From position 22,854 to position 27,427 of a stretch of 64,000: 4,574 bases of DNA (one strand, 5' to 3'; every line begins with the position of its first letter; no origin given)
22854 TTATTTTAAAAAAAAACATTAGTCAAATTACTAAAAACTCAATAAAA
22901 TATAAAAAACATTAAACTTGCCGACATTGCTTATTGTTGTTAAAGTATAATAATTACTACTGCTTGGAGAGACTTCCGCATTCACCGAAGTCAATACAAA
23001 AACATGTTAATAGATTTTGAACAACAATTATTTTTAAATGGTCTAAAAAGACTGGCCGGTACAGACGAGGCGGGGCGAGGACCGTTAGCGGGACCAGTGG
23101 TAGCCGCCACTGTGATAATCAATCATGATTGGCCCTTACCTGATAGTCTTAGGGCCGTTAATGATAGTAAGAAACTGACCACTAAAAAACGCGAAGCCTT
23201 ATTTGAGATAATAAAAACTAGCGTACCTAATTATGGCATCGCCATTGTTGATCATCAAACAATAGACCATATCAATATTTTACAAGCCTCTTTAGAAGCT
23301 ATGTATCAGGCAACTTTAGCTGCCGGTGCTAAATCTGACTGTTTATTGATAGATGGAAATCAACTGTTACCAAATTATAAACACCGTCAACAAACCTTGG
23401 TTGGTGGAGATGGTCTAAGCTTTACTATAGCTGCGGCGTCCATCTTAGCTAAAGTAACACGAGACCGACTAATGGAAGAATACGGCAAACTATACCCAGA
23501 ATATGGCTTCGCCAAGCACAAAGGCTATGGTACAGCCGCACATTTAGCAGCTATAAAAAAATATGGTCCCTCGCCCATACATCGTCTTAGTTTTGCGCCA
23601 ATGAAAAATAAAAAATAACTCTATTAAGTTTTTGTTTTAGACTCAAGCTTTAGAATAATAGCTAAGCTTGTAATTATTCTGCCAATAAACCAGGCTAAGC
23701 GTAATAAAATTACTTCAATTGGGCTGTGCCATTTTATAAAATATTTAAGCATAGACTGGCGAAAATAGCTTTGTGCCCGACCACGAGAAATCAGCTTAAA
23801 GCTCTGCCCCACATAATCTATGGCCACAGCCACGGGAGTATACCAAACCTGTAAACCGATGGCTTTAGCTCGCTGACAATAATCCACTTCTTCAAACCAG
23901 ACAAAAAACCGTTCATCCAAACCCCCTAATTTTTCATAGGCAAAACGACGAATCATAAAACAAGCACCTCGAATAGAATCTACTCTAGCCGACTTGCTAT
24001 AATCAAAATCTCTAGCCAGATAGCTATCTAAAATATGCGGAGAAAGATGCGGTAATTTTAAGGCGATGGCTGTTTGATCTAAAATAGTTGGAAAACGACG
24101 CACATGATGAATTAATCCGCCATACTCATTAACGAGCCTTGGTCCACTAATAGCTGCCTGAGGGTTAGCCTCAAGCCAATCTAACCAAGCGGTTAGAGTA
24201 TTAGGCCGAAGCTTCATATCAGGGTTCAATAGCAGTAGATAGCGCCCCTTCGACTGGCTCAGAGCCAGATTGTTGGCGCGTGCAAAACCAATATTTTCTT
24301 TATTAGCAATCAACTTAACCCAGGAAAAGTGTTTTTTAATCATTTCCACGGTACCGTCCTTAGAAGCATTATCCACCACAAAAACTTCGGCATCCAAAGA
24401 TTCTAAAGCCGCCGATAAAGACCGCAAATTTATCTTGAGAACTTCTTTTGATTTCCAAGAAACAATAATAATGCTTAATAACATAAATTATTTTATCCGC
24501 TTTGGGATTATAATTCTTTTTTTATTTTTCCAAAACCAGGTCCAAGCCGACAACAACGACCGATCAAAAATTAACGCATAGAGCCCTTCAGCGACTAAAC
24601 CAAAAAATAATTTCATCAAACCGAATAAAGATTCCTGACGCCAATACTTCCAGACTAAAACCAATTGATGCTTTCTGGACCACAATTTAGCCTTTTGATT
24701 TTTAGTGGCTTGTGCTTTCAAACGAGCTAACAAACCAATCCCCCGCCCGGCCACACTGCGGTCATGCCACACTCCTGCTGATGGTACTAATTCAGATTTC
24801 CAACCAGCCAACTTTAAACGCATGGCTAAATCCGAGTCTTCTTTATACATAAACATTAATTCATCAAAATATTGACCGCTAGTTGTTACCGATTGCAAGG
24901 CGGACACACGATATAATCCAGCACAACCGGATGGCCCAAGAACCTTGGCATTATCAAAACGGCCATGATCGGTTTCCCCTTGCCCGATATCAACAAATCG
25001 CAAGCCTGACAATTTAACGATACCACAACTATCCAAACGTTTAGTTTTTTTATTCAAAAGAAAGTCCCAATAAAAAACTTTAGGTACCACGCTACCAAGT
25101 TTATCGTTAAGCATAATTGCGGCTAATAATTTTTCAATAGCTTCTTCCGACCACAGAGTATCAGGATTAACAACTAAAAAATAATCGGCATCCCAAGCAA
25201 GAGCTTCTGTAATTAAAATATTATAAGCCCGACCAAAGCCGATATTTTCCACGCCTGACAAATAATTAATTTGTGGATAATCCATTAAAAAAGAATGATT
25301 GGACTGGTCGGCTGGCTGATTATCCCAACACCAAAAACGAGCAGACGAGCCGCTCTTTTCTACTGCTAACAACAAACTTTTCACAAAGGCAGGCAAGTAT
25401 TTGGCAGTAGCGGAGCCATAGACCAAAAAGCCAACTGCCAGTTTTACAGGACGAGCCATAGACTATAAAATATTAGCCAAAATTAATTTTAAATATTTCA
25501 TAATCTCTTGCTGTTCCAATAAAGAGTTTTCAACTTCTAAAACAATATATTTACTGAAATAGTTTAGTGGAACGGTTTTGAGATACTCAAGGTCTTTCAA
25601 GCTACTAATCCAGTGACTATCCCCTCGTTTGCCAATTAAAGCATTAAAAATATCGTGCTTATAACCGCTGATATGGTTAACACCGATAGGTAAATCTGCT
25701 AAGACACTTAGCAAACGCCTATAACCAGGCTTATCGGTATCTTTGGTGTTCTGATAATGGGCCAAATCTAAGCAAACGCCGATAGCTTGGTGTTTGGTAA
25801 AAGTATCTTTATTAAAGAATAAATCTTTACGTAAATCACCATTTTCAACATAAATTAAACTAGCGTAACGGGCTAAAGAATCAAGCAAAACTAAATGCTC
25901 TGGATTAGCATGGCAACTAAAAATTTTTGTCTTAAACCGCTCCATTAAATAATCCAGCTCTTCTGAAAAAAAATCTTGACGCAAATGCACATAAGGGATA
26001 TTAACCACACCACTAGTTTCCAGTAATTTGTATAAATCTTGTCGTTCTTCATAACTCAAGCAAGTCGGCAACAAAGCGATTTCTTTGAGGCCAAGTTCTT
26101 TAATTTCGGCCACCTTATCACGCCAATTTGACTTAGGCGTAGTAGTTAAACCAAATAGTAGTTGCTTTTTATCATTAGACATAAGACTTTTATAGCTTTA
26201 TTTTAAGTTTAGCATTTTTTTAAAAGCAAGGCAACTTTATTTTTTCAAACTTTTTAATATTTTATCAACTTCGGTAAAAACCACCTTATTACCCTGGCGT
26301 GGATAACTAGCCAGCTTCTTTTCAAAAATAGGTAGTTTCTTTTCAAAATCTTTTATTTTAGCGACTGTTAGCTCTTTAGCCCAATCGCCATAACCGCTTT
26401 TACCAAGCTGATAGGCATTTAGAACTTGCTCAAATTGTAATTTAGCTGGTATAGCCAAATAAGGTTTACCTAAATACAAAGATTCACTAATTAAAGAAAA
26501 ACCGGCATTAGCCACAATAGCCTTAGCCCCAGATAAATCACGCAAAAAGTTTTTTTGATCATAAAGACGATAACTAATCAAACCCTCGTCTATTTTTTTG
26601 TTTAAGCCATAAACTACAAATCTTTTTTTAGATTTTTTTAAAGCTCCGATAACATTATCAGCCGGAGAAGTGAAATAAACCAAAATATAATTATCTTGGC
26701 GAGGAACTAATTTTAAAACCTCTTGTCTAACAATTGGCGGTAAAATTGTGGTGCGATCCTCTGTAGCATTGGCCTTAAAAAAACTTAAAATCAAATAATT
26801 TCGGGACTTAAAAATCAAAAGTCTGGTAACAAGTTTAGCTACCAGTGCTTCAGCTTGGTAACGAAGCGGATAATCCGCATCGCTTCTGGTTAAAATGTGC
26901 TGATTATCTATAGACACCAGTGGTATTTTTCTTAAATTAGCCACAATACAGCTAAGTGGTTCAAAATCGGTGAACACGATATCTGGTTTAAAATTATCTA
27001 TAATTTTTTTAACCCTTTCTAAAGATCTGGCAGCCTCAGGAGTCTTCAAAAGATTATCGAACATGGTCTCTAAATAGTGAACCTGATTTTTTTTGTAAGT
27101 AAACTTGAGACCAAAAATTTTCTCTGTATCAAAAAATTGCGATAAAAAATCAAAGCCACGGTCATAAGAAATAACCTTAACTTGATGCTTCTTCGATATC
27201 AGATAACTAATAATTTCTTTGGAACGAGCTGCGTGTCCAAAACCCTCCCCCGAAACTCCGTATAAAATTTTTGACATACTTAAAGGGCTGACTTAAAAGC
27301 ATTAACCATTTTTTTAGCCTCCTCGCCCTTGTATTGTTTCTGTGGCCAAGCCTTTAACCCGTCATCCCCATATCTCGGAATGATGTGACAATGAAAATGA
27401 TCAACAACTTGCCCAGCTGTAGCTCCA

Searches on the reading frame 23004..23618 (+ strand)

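Call 10: search_protein_families(library=pfam, max_evalue=0.001, proteins=[window:23004-23618:+])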
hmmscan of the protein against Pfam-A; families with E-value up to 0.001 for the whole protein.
window:23004-23618:+ (204 aa): 1 family
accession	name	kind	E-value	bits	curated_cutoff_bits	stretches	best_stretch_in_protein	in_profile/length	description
PF01351.25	RNase_HII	-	7.3e-42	144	25.8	1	18-199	1-198/199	Ribonuclease HII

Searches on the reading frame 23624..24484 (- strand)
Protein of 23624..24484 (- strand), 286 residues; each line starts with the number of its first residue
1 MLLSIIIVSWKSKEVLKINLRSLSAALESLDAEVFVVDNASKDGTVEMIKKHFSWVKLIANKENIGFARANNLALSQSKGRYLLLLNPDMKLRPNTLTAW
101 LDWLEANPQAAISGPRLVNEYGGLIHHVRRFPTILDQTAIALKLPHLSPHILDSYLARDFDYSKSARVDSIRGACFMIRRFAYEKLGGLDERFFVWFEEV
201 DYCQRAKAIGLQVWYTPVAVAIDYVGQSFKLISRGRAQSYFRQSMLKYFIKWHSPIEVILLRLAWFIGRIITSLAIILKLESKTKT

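Call 10: search_protein_families(library=pfam, max_evalue=0.001, proteins=[window:23624-24484:-])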
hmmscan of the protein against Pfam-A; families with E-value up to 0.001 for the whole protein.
window:23624-24484:- (286 aa): 3 families
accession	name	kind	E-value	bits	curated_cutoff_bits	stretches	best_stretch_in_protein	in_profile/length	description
PF00535.33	Glycos_transf_2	-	4e-21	76.1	23.3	1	4-151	1-132/168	Glycosyl transferase family 2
PF13641.12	Glyco_tranf_2_3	-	3.9e-12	47.1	27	1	3-234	3-222/230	Glycosyltransferase like family 2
PF10111.15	Glyco_tranf_2_2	-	4.5e-05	23.5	27.3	0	31-113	29-120/276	Glycosyltransferase like family 2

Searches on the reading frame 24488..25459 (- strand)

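Call 10: search_protein_families(library=pfam, max_evalue=0.001, proteins=[window:24488-25459:-])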
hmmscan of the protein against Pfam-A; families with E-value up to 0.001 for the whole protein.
window:24488-25459:- (323 aa): 3 families
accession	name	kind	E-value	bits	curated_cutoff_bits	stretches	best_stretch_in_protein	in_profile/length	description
PF13632.12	Glyco_trans_2_3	-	2.5e-06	27.9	27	1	174-289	70-176/198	Glycosyl transferase family group 2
PF00535.33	Glycos_transf_2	-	4.9e-06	27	23.3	1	19-189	10-165/168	Glycosyl transferase family 2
PF13641.12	Glyco_tranf_2_3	-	0.00032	21.2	27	1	55-233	45-212/230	Glycosyltransferase like family 2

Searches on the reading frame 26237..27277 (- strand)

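Call 10: search_protein_families(library=pfam, max_evalue=0.001, proteins=[window:26237-27277:-])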
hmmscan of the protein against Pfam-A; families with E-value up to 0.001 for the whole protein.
window:26237-27277:- (346 aa): 3 families
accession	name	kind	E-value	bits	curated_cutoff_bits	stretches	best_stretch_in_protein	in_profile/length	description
PF13528.12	Glyco_trans_1_3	-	6e-104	348.1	25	1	3-316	2-322/322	Glycosyl transferase family 1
PF13439.12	Glyco_transf_4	-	0.00043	20.8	28.5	1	20-128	9-107/170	Glycosyltransferase Family 4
PF04101.22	Glyco_tran_28_C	-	0.00062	20.3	22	0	243-299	64-122/166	Glycosyltransferase family 28 C-terminal domain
